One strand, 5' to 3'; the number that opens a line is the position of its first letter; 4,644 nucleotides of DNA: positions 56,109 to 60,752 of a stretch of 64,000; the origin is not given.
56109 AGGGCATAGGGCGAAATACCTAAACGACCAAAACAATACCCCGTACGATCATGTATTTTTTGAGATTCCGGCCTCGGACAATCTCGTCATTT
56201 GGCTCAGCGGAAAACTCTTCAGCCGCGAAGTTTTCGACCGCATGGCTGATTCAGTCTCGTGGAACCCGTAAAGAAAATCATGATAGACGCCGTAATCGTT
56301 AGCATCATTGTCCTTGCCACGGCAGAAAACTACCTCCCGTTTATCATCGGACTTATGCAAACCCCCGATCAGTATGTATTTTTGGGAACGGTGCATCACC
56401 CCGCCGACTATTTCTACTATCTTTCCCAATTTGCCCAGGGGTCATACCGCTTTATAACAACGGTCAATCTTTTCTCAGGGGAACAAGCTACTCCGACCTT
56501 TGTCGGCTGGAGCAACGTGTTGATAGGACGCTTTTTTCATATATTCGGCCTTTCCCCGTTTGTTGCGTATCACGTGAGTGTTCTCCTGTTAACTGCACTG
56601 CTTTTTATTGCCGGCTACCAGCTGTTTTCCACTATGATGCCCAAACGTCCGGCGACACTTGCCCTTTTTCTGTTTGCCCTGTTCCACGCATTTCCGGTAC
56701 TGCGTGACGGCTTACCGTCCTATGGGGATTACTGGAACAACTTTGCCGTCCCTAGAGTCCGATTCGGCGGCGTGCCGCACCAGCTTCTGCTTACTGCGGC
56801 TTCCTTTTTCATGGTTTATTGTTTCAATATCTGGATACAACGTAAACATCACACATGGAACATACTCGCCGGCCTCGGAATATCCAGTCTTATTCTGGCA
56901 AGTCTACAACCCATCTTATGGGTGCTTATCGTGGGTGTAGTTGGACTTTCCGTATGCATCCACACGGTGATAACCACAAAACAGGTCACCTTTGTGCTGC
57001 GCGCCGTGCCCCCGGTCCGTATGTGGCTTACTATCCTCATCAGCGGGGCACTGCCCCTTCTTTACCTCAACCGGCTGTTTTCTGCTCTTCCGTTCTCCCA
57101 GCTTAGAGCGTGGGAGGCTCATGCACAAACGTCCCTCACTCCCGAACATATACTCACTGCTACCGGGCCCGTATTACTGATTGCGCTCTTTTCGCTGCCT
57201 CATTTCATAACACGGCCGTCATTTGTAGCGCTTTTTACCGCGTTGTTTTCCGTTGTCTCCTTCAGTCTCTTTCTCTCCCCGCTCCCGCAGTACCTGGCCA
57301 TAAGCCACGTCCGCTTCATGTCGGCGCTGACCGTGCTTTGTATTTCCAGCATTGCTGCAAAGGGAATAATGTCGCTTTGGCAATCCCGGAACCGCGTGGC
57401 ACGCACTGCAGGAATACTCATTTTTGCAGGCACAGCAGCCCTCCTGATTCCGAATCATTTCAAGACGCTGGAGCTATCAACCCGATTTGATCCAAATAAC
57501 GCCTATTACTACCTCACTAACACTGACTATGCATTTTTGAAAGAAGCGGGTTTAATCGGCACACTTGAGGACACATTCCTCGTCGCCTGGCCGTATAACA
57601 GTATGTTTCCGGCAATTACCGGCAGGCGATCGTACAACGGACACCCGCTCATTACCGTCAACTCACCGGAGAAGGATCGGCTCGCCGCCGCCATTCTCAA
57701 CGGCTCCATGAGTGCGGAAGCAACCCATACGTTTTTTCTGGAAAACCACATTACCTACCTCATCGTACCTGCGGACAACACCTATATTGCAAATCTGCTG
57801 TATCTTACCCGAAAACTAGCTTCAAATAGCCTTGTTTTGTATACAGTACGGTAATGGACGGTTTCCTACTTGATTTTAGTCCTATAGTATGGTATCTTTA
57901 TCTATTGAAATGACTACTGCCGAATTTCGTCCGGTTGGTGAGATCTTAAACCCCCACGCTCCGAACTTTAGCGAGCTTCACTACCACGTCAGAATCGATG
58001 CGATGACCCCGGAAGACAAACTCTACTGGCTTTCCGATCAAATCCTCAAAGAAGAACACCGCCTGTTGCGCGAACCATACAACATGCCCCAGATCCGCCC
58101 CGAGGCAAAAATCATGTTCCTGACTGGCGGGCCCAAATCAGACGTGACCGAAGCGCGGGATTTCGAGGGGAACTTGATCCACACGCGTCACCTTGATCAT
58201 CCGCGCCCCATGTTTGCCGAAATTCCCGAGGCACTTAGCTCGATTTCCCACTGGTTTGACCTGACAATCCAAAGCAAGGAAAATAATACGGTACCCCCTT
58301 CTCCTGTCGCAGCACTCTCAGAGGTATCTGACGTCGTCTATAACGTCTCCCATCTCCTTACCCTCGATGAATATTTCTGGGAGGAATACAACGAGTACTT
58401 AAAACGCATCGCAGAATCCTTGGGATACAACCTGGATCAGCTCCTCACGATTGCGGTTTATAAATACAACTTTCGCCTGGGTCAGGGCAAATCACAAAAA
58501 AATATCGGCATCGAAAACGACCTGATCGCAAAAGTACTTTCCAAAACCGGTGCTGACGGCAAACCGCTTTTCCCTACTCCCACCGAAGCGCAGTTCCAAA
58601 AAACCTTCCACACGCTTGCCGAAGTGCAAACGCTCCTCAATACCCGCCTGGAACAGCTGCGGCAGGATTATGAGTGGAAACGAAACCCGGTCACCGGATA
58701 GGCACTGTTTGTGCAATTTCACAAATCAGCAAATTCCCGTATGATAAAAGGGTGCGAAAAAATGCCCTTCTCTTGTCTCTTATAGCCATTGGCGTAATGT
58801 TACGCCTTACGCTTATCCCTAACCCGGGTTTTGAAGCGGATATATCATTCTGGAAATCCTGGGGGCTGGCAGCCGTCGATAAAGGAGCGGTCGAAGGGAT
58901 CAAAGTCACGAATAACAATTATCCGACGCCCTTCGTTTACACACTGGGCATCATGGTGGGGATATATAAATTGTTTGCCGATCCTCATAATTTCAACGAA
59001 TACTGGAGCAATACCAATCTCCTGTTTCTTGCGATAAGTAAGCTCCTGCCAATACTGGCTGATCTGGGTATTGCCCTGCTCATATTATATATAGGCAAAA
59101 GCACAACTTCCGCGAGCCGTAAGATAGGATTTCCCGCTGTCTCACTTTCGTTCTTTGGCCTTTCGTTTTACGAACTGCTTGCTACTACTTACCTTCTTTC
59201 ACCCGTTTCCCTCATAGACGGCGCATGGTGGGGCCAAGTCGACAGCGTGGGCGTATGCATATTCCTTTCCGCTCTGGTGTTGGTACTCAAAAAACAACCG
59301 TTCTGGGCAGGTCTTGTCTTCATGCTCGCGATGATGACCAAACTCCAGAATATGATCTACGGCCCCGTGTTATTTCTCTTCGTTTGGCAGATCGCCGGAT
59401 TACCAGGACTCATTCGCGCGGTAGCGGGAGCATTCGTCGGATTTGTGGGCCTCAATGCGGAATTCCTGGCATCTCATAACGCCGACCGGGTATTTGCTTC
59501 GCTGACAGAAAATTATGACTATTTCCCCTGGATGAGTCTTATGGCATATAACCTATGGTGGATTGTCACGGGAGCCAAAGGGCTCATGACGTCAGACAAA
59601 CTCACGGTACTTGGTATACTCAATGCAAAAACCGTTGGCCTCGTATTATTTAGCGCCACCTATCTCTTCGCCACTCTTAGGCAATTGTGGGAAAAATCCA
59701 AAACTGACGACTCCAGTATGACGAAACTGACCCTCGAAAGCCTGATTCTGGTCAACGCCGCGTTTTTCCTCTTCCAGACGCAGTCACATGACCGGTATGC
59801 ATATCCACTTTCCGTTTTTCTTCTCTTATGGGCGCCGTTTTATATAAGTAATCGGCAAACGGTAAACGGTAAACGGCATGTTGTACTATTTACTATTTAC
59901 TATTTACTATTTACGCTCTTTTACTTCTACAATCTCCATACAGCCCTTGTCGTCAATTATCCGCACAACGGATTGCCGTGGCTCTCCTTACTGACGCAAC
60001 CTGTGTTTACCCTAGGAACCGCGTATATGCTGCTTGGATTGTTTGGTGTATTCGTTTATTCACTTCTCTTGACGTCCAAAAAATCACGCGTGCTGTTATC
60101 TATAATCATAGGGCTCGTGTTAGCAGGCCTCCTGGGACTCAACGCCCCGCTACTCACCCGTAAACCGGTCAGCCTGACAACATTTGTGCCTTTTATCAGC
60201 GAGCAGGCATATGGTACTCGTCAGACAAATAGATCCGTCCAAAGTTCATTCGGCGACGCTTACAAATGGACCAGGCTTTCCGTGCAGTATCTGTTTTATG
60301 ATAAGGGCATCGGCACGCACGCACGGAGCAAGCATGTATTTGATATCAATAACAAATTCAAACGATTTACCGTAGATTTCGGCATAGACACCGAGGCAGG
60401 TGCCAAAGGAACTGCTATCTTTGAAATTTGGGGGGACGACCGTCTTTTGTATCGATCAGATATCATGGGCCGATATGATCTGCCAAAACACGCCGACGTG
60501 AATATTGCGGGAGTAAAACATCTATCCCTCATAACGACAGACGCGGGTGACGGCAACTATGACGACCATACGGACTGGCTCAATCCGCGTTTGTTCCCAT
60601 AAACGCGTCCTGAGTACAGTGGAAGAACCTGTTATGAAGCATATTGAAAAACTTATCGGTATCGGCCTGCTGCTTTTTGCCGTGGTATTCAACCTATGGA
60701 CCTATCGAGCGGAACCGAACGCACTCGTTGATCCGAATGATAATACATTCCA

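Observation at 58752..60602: GT-C membrane transferase fused to a C-terminal NPCBM glycan-binding module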

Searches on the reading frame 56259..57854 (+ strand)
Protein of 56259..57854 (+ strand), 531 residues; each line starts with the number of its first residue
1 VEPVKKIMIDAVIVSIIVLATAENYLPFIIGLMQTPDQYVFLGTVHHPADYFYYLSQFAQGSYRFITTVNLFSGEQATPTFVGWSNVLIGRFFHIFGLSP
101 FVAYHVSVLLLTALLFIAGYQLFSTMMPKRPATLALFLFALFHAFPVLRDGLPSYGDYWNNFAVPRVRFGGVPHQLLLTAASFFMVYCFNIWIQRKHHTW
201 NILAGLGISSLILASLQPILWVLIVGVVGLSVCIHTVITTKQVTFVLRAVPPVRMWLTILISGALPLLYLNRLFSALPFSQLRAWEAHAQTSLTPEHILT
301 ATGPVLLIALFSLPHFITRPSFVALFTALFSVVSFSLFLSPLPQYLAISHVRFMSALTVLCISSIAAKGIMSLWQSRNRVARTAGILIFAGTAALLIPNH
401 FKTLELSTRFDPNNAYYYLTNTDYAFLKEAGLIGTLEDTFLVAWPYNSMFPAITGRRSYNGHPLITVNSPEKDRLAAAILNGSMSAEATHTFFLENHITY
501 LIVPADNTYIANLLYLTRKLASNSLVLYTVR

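Call 3: search_protein_families(library=pfam, proteins=[window:56259-57854:+], max_evalue=0.1)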
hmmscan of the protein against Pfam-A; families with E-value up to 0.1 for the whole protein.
window:56259-57854:+ (531 aa): 0 families

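Call 4: search_protein_families(library=ncbifam, proteins=[window:56259-57854:+], max_evalue=0.1)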
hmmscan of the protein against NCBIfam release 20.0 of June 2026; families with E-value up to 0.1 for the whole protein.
window:56259-57854:+ (531 aa): 0 families

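Call 6: search_protein_families(library=pfam, proteins=[window:56259-57854:+], max_evalue=10)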
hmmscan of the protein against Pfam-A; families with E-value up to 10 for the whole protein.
window:56259-57854:+ (531 aa): 1 family
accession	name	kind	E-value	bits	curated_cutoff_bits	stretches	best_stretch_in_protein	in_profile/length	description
PF14360.12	PAP2_C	-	0.73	10.9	27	1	180-213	36-69/74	PAP2 superfamily C-terminal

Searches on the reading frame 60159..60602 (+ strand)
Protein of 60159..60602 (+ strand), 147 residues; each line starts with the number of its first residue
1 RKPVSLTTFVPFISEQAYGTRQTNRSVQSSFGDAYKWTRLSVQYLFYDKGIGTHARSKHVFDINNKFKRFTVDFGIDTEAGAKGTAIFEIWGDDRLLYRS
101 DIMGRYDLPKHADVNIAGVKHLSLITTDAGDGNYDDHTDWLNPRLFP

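Call 33: search_solved_structures(query=window:60159-60602:+, max_evalue=0.001, show_alignments=4)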
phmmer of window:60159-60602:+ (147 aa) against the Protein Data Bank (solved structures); distinct sequences matched with E-value up to 0.001: 6.
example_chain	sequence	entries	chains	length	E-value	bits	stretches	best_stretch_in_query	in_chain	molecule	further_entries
7js4_A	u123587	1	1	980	1.1e-18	70.8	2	10-142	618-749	F5/8 type C domain protein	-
2vmh_A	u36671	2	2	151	1.7e-11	47.4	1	43-140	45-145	FIBRONECTIN TYPE III DOMAIN PROTEIN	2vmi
2vmg_A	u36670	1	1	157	1.9e-11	47.2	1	43-140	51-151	FIBRONECTIN TYPE III DOMAIN PROTEIN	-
7jrm_A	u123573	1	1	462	3.6e-07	33.4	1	47-143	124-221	F5/8 type C domain protein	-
7jrl_A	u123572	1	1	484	3.9e-07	33.2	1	47-143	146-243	F5/8 type C domain protein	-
8pvs_A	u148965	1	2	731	5.5e-07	32.8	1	35-142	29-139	Alpha-1,3-galactosidase B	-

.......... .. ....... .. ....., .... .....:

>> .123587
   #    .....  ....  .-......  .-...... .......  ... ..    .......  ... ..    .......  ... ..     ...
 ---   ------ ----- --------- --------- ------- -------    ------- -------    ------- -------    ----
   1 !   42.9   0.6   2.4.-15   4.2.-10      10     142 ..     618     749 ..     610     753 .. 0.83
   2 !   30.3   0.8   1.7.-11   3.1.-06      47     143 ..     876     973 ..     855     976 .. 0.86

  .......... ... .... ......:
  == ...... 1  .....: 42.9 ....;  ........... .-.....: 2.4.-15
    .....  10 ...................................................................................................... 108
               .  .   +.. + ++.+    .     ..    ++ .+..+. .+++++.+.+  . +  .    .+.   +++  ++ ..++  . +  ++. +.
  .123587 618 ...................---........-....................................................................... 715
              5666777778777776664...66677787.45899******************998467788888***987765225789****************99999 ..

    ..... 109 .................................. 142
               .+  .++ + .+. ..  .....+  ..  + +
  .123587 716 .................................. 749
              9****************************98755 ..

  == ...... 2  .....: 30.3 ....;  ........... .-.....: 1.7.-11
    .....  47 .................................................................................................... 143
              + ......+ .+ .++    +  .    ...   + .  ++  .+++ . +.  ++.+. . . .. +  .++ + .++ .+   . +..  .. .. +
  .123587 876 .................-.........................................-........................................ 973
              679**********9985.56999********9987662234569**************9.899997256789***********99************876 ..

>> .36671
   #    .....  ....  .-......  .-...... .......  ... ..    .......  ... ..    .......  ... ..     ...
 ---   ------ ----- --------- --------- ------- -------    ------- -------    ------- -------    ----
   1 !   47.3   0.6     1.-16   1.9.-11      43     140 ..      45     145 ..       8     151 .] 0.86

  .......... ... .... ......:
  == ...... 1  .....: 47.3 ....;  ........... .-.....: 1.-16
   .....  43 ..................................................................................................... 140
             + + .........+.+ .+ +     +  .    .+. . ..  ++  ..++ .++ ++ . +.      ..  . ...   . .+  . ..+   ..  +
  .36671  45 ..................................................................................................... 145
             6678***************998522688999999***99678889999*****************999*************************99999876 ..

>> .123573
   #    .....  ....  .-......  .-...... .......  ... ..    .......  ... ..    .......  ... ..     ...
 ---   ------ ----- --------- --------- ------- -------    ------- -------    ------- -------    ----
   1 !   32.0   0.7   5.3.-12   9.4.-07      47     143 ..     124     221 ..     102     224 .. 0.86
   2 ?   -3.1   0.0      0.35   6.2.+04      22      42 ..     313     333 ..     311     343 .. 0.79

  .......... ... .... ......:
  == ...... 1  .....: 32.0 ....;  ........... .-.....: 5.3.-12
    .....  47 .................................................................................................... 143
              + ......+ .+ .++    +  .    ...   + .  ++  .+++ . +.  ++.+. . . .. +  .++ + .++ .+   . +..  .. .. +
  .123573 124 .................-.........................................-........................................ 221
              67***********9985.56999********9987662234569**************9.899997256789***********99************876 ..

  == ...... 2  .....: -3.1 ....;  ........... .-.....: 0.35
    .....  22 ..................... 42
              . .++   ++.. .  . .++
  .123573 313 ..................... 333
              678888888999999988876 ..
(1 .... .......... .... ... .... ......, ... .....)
